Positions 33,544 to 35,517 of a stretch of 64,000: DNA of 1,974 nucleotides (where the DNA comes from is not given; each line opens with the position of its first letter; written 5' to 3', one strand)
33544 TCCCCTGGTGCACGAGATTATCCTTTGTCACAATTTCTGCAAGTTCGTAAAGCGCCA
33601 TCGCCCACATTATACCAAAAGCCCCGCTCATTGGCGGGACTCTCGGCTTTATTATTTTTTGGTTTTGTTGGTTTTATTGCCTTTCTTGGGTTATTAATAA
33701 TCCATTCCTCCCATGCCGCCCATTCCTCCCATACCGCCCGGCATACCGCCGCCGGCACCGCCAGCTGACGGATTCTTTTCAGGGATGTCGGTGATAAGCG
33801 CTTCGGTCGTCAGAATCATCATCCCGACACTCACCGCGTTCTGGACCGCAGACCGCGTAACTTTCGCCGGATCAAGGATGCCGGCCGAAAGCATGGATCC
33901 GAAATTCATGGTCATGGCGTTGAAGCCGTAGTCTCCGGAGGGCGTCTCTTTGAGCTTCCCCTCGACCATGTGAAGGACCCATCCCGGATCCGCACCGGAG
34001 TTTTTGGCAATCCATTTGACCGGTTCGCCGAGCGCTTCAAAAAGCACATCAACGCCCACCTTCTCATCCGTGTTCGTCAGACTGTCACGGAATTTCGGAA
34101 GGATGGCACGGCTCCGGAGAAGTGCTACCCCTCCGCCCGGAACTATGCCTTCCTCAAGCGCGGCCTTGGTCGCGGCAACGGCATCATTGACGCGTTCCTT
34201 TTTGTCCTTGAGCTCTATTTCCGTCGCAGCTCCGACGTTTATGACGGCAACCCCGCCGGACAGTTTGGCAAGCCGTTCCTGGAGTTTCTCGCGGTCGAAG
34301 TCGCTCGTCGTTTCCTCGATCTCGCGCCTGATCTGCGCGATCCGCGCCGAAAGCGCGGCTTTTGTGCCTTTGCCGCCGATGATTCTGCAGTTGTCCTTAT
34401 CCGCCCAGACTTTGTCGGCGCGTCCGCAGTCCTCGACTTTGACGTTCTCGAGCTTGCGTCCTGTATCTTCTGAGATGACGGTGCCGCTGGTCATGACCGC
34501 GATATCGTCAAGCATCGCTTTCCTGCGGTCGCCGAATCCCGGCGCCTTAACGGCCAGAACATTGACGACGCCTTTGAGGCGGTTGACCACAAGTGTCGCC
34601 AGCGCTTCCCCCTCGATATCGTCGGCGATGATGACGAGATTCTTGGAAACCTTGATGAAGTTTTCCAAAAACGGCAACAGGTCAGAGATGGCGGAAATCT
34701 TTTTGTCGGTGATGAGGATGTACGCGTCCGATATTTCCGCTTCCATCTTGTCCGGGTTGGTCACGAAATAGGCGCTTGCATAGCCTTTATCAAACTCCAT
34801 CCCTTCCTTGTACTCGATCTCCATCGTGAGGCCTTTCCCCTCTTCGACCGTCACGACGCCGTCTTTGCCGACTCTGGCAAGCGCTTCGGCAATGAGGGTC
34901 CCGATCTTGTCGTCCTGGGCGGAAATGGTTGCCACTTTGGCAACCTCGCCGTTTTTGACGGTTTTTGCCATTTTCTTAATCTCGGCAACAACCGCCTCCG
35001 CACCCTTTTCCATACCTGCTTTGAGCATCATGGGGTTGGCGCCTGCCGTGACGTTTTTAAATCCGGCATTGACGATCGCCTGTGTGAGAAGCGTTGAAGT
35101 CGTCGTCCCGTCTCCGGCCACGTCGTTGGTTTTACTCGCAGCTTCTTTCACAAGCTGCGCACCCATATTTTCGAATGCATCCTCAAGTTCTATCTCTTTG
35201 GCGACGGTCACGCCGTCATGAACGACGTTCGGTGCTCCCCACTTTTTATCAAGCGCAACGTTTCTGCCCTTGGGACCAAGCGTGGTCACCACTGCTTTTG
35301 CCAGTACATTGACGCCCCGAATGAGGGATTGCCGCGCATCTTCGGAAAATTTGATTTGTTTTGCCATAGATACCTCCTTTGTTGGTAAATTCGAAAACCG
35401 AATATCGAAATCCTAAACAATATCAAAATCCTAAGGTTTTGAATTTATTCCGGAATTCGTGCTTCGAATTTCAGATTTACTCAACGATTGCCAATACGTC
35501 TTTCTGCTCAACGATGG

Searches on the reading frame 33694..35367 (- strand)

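Call 45: search_protein_families(library=pfam, proteins=[window:33694-35367:-], max_evalue=0.001)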
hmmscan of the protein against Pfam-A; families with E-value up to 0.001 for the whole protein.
window:33694-35367:- (557 aa): 1 family
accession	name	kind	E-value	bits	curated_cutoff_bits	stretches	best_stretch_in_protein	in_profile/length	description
PF00118.29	Cpn60_TCP1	-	1.3e-65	222.4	34.3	1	22-527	1-488/490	TCP-1/cpn60 chaperonin family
